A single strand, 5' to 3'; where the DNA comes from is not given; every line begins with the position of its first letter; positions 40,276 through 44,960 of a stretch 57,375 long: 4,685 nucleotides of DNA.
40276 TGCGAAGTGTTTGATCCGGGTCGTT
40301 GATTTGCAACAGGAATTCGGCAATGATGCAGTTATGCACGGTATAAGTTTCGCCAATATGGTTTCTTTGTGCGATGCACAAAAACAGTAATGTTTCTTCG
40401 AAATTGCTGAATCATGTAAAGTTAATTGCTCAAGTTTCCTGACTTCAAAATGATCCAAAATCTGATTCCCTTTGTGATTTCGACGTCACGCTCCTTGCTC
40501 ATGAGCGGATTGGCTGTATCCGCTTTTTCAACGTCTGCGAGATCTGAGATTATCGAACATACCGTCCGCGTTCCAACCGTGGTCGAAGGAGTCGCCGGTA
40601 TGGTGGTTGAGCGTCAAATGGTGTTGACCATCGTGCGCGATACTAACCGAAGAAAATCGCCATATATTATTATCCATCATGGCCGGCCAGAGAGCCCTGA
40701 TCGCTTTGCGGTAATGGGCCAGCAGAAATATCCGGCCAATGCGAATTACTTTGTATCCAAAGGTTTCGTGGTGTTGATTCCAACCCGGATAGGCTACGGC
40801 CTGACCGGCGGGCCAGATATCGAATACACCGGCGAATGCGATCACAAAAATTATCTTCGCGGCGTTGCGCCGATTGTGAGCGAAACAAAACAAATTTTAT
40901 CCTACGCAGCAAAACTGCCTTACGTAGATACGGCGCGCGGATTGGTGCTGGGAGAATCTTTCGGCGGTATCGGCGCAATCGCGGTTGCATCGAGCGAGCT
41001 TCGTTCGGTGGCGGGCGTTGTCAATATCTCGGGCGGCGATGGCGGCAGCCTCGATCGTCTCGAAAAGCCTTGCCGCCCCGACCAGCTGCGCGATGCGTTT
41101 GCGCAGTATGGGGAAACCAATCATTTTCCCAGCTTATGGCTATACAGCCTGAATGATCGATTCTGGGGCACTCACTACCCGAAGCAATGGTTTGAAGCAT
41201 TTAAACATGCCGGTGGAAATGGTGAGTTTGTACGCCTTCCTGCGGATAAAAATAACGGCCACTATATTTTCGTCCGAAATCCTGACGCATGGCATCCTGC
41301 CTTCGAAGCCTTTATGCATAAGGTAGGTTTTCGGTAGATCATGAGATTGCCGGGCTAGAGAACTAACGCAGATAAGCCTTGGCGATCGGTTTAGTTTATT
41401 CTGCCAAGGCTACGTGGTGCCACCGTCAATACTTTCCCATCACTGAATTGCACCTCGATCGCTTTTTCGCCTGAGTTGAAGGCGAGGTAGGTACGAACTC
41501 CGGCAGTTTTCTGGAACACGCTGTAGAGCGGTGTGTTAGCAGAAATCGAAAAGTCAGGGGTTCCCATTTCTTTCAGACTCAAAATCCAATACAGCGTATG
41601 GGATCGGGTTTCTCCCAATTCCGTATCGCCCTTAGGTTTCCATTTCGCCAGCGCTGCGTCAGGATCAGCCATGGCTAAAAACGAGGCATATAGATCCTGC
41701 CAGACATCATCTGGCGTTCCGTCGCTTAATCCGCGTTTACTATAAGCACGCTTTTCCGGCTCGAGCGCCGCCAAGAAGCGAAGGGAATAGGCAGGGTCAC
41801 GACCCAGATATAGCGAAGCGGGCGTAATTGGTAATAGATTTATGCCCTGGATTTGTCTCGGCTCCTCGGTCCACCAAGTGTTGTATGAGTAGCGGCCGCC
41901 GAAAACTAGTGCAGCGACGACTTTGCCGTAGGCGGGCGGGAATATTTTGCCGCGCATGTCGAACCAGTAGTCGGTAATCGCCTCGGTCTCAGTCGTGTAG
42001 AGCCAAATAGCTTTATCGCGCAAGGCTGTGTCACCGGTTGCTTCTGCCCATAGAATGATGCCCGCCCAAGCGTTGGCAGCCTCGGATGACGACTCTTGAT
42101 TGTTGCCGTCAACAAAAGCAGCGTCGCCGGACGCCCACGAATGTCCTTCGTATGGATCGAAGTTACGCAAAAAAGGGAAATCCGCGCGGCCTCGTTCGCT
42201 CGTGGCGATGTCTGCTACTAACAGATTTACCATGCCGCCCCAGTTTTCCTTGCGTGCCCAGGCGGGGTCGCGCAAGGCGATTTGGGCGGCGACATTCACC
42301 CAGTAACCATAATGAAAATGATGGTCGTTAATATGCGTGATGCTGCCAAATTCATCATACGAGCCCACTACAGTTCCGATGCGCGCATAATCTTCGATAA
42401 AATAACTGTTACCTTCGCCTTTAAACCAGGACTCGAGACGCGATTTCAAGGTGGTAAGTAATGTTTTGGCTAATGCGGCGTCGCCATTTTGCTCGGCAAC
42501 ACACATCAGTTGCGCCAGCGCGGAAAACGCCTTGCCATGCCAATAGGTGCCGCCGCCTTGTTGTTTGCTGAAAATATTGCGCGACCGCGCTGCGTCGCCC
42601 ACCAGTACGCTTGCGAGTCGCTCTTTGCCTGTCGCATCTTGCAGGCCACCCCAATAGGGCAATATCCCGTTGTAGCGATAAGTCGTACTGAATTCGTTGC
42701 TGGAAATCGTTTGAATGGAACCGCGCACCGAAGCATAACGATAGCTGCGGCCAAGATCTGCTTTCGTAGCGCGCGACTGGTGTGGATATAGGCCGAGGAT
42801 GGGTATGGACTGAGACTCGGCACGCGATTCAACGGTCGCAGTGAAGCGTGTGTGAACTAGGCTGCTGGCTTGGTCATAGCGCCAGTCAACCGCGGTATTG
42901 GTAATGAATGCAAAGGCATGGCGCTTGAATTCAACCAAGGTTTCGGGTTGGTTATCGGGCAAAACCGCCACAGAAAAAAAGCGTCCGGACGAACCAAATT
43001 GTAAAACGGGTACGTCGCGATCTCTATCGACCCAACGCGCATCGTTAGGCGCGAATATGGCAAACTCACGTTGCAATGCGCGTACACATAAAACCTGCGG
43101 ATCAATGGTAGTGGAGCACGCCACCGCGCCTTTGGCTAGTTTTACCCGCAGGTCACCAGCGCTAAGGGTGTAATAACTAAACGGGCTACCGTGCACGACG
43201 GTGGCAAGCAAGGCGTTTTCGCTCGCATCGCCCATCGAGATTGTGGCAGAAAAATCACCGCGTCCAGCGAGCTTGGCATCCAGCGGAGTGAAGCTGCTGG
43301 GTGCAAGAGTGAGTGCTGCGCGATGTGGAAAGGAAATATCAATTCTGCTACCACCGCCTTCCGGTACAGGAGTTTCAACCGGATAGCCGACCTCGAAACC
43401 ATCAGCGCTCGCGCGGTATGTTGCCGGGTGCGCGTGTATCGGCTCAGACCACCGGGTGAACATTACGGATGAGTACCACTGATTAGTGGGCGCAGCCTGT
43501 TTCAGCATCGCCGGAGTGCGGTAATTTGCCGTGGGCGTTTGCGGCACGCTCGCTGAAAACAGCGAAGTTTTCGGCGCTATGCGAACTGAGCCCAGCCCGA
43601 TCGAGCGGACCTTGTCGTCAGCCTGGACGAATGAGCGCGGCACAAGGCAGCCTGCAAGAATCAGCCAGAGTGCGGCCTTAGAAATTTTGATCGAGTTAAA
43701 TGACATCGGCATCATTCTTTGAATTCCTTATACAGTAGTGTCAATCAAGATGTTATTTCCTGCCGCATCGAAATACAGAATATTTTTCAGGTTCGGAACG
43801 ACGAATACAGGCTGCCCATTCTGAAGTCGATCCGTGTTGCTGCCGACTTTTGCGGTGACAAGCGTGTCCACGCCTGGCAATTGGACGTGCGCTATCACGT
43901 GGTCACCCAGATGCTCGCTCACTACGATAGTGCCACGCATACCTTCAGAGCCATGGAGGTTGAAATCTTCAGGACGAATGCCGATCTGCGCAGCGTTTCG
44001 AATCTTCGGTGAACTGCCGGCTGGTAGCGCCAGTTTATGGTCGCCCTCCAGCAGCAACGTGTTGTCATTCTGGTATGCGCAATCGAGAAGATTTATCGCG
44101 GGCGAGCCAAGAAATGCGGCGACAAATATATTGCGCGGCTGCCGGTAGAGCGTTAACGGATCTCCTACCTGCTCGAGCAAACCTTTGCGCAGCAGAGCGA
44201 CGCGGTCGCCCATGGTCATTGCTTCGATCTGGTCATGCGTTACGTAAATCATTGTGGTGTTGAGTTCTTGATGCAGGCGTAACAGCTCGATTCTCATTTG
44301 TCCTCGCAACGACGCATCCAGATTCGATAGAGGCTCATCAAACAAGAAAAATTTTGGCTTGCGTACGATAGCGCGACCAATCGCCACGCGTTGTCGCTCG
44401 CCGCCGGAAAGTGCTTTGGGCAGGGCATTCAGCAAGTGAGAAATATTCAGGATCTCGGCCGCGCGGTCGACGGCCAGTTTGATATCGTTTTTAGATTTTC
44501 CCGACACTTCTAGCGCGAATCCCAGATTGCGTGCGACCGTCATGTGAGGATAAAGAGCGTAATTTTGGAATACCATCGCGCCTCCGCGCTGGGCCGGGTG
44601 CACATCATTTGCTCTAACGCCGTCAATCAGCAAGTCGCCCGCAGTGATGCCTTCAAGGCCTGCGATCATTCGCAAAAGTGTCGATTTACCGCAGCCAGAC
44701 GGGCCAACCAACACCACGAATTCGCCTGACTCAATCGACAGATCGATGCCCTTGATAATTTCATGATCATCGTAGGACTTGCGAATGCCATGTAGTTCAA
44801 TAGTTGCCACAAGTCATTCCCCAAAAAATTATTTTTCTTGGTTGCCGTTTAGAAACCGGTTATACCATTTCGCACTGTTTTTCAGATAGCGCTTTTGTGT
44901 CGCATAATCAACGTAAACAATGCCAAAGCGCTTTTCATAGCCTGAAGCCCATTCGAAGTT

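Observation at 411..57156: Dispersed AT-rich 24-30 nt repeat family at gene junctions, built around an IHF-type core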

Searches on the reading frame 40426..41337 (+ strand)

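Call 18: search_protein_families(library=pfam, proteins=[window:40426-41337:+])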
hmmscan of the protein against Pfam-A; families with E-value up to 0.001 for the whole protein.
window:40426-41337:+ (303 aa): 1 family
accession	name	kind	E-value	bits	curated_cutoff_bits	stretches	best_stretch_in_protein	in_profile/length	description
PF12697.13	Abhydrolase_6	-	0.00042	21.5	26.3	1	82-248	2-132/217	Alpha/beta hydrolase family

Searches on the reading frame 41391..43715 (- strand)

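Call 18: search_protein_families(library=pfam, proteins=[window:41391-43715:-])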
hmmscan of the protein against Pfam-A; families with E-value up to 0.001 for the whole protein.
window:41391-43715:- (774 aa): 1 family
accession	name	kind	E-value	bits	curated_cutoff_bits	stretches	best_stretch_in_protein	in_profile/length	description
PF17652.7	Glyco_hydro81C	-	1.6e-55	189.2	25.6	1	378-694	19-331/349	Glycosyl hydrolase family 81 C-terminal domain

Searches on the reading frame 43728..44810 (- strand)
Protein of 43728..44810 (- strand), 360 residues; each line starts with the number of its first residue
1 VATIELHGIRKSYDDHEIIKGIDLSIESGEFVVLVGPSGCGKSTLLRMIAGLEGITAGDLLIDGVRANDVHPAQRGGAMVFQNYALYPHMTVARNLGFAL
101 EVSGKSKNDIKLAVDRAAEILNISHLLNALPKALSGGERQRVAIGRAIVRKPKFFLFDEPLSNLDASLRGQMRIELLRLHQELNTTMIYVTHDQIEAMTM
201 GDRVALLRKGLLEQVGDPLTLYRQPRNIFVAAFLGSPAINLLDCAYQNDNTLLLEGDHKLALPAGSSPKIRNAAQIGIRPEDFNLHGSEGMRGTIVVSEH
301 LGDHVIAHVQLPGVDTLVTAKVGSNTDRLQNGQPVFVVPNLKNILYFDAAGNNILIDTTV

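Call 18: search_protein_families(library=pfam, proteins=[window:43728-44810:-])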
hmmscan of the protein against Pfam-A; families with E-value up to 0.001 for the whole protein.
window:43728-44810:- (360 aa): 7 families
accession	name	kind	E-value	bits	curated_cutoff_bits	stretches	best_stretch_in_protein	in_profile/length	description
PF00005.33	ABC_tran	-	6.3e-32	111.5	25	1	20-161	2-136/137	ABC transporter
PF08402.16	TOBE_2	-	5.5e-10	39.7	21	1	276-340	1-69/76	TOBE domain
PF17912.7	OB_MalK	-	5.8e-09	37.1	27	1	235-283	1-53/53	MalK OB fold domain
PF02463.25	SMC_N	-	1.7e-05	24.8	40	1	11-198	11-205/220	RecF/RecN/SMC N terminal domain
PF13304.12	AAA_21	-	4.2e-05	24.2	27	0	31-54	1-24/304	AAA domain, putative AbiEii toxin, Type IV TA system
PF03459.23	TOBE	-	6e-05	23.6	22.3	1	292-339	8-57/64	TOBE domain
PF03193.22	RsgA_GTPase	-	0.00038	20.8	30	1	12-52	90-129/174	RsgA GTPase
